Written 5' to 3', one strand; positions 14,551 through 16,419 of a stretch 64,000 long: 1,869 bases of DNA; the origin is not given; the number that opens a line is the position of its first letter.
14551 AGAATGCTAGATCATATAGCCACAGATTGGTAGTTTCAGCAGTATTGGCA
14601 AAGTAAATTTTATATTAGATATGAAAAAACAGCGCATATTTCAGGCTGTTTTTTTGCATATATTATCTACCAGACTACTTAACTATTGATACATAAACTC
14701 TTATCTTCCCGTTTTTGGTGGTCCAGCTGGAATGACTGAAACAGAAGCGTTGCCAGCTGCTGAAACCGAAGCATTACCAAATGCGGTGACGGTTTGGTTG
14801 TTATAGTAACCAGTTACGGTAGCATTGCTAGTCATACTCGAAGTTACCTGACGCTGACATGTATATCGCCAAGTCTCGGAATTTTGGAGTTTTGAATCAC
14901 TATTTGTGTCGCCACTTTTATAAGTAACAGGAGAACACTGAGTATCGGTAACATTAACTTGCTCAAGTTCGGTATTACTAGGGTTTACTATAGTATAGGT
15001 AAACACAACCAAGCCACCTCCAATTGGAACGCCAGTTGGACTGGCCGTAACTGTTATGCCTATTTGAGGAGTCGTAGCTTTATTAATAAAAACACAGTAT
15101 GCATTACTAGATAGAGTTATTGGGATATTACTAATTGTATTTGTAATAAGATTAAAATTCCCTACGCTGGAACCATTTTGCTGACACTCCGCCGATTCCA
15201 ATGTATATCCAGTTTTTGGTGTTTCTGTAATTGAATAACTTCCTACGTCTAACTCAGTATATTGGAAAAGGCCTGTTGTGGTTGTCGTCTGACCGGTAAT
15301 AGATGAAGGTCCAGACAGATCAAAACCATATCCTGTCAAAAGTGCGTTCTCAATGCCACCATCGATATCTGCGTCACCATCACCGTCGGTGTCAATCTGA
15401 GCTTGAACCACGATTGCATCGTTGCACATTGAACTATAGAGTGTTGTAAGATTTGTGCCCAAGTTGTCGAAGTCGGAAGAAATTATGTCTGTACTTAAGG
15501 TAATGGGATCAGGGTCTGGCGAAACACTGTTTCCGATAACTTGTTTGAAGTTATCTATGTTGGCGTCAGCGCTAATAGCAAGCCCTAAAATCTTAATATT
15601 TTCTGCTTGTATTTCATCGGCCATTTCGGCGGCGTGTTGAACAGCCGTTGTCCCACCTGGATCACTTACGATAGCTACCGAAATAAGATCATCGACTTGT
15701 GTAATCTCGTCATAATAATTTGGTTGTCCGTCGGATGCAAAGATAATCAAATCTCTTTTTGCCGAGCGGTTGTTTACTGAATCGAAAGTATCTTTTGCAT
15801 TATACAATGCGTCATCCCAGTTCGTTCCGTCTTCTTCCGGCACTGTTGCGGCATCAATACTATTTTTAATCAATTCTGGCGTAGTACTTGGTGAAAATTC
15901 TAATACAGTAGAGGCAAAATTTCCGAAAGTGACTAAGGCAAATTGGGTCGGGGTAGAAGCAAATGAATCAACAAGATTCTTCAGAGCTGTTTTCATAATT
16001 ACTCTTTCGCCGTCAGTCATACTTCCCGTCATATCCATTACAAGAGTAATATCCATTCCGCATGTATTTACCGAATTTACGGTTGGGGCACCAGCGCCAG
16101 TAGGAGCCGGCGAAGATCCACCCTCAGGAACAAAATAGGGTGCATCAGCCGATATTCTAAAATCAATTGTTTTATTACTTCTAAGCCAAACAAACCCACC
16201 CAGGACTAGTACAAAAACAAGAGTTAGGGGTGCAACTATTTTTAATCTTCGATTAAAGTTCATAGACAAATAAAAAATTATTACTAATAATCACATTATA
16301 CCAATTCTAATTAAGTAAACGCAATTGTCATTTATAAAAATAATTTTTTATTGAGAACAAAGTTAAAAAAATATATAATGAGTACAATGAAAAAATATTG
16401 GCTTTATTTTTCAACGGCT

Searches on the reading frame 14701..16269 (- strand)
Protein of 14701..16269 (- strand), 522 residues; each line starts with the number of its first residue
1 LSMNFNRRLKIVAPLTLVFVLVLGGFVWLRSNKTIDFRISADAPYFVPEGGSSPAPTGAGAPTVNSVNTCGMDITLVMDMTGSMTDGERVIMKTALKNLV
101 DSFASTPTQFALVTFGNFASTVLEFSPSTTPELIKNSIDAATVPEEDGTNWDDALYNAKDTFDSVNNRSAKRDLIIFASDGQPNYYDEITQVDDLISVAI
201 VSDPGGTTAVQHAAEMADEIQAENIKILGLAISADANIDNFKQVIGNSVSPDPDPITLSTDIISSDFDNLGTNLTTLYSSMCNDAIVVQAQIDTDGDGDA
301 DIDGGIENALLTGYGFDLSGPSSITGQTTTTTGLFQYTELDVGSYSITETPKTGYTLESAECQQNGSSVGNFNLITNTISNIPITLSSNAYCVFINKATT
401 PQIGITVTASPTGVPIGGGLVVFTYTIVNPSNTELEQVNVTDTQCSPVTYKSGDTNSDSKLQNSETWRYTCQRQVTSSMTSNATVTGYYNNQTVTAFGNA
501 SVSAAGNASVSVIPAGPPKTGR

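Call 95: search_protein_families(library=pfam, proteins=[window:14701-16269:-], max_evalue=0.0001)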
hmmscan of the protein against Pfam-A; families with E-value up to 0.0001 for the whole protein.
window:14701-16269:- (522 aa): 3 families
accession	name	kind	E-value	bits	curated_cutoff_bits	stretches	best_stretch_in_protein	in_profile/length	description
PF00092.34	VWA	-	2.9e-13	50.8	23.8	1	73-232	1-139/174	von Willebrand factor type A domain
PF13519.12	VWA_2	-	3.2e-09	37.8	27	1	75-181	2-106/107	von Willebrand factor type A domain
PF24514.1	SpaA_4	-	2.9e-06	28.5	27.3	1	315-397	15-106/107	Prealbumin-like fold domain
